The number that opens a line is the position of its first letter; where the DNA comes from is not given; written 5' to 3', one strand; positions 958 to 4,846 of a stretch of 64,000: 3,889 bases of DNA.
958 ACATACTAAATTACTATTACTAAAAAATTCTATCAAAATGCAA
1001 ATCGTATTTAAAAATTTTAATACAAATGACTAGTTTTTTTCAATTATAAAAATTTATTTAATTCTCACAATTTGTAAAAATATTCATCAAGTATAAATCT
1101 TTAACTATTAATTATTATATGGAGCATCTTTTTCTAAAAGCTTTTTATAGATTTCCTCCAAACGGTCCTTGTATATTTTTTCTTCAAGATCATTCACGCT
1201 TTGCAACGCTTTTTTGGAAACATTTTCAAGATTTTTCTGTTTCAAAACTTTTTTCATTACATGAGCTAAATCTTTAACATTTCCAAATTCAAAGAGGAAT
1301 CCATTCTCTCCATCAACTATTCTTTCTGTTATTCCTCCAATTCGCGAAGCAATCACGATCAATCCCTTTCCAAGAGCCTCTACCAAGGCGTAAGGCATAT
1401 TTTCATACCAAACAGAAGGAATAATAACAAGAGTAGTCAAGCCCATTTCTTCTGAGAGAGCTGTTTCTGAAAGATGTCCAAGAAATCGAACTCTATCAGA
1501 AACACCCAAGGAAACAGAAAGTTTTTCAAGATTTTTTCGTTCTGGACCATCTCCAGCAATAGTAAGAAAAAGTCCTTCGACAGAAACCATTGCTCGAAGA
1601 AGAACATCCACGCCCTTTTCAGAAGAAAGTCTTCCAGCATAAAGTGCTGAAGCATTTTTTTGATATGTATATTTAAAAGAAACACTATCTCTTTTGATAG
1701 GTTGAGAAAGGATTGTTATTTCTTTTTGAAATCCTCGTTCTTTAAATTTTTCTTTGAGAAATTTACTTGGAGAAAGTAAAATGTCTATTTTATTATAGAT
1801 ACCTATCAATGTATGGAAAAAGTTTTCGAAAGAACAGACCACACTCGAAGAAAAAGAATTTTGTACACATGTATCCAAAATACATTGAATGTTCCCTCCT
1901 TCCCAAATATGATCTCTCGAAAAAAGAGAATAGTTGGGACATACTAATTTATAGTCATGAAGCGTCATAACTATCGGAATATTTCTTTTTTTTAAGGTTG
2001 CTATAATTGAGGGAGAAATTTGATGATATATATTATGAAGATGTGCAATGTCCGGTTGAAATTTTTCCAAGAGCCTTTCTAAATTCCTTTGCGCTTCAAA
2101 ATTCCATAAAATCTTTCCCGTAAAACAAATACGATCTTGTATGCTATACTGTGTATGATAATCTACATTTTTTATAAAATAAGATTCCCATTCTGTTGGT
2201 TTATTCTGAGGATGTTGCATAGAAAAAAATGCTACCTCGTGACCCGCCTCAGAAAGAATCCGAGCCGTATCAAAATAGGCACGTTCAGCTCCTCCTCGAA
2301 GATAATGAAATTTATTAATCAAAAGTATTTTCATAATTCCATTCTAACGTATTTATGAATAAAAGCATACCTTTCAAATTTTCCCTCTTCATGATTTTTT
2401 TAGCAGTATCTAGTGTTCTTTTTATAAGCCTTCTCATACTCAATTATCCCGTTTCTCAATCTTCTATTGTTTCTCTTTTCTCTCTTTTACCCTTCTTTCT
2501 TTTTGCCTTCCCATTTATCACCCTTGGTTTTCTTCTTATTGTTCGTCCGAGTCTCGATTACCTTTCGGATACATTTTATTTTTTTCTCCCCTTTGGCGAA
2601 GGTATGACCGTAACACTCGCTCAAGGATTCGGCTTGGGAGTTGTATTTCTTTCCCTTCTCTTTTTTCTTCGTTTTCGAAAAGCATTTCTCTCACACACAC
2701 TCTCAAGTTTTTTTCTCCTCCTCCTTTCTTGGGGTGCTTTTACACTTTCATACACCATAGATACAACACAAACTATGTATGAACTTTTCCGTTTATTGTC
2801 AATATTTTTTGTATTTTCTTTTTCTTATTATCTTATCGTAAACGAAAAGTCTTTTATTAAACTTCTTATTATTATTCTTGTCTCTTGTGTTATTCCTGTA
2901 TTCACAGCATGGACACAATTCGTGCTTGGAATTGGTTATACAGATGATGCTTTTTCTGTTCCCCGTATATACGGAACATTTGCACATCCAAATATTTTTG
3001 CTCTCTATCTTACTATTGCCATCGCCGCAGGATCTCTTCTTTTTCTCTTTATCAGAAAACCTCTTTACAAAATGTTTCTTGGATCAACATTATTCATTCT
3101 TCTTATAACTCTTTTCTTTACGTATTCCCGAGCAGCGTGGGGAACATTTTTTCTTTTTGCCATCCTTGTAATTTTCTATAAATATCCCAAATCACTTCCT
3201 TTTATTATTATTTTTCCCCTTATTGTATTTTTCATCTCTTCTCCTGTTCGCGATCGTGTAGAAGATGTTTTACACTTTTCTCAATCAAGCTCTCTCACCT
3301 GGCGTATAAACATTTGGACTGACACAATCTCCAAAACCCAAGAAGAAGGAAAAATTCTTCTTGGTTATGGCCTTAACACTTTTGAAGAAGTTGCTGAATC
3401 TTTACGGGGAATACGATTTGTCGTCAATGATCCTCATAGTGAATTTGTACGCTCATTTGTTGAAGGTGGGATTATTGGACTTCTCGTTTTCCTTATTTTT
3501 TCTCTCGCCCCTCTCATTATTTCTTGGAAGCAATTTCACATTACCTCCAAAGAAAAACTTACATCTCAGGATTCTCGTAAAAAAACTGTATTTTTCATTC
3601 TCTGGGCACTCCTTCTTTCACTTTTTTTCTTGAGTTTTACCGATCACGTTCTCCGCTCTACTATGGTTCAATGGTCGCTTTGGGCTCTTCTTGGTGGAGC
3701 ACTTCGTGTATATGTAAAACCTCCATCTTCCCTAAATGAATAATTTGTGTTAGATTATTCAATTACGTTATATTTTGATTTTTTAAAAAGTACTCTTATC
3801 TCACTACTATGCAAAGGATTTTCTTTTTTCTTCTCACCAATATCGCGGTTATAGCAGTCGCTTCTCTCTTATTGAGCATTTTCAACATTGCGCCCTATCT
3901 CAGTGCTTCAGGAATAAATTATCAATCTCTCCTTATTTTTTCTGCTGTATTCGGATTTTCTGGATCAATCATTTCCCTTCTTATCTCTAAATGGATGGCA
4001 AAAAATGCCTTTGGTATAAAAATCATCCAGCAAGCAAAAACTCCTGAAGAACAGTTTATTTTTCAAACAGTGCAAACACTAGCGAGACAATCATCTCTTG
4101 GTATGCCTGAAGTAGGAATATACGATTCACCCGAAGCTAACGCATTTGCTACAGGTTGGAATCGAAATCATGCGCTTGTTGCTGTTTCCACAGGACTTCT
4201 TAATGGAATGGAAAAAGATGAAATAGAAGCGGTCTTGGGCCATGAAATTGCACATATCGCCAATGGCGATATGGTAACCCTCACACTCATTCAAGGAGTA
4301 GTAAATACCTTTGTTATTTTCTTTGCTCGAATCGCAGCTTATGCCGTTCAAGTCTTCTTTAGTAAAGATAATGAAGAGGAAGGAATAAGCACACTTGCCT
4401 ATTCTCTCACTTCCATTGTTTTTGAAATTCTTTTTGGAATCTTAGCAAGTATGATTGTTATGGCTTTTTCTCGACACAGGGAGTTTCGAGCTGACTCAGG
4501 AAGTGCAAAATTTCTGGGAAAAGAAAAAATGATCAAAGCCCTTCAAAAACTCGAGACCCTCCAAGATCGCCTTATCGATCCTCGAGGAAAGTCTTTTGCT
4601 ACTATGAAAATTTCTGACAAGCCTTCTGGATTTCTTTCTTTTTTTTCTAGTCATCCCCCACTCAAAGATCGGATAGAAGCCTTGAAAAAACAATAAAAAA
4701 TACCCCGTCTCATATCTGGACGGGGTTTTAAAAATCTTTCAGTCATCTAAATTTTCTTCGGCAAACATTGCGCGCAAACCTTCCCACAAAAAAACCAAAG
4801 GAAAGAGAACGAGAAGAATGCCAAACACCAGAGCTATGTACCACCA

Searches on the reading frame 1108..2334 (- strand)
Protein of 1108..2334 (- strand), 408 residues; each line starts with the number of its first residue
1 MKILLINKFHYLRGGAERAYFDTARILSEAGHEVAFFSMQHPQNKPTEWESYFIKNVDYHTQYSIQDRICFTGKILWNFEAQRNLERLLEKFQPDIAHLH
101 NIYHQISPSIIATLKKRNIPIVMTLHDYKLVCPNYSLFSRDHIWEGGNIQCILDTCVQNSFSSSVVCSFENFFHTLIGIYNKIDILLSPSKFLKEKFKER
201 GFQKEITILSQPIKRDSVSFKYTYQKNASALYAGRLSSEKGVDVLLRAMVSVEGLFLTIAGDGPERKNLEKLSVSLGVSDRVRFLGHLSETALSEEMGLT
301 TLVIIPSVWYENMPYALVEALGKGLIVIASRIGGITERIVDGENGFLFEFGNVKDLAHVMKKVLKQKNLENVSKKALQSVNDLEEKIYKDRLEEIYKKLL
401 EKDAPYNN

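Call 55: search_protein_families(library=pfam, proteins=[window:1108-2334:-], max_evalue=0.001)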
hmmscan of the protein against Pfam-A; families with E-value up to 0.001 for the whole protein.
window:1108-2334:- (408 aa): 5 families
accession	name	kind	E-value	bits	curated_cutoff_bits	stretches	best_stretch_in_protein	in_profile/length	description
PF00534.26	Glycos_transf_1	-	4.1e-34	118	26.4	1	225-372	13-164/172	Glycosyl transferases group 1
PF13692.12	Glyco_trans_1_4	-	8.5e-28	97.8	27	1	230-365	4-141/142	Glycosyl transferases group 1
PF13439.12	Glyco_transf_4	-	1.4e-16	61.5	28.5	1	14-210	2-163/170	Glycosyltransferase Family 4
PF13579.12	Glyco_trans_4_4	-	1.8e-08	35.3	29.7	1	14-129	1-105/158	Glycosyl transferase 4-like domain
PF13477.12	Glyco_trans_4_2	-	2.4e-05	24.9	23.4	1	23-128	16-111/139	Glycosyl transferase 4-like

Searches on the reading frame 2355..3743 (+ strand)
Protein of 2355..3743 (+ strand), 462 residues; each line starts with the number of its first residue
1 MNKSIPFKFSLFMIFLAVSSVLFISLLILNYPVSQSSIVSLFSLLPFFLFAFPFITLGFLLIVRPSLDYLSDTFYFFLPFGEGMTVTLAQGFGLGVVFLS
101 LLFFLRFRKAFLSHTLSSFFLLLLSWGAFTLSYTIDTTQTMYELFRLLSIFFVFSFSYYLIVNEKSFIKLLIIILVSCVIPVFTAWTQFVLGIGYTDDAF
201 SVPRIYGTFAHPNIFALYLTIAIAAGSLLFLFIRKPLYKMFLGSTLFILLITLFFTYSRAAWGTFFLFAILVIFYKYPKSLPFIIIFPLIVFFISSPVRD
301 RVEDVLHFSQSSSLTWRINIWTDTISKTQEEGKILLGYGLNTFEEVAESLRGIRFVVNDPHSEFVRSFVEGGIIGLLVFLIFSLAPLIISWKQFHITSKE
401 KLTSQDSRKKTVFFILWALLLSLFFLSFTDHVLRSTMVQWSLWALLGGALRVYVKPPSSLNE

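Call 55: search_protein_families(library=pfam, proteins=[window:2355-3743:+], max_evalue=0.001)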
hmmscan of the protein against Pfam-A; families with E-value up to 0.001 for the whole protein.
window:2355-3743:+ (462 aa): 1 family
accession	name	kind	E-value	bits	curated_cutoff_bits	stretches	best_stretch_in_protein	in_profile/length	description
PF04932.20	Wzy_C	-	5.4e-16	59.2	31.7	1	245-380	2-149/149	O-Antigen ligase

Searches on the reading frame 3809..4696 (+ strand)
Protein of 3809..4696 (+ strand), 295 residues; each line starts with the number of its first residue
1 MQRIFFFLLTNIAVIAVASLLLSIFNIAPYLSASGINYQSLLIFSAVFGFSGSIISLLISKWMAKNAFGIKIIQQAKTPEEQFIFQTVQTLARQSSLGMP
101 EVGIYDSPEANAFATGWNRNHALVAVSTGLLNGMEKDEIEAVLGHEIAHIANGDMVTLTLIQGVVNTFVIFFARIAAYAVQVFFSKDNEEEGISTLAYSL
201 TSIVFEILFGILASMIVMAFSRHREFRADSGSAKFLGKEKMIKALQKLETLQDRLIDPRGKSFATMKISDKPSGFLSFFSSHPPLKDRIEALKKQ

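Call 55: search_protein_families(library=pfam, proteins=[window:3809-4696:+], max_evalue=0.001)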
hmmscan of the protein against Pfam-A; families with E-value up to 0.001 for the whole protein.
window:3809-4696:+ (295 aa): 1 family
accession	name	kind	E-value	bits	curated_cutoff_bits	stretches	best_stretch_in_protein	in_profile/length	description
PF01435.24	Peptidase_M48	-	3.3e-39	135.1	20.3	1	84-294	7-184/186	Peptidase family M48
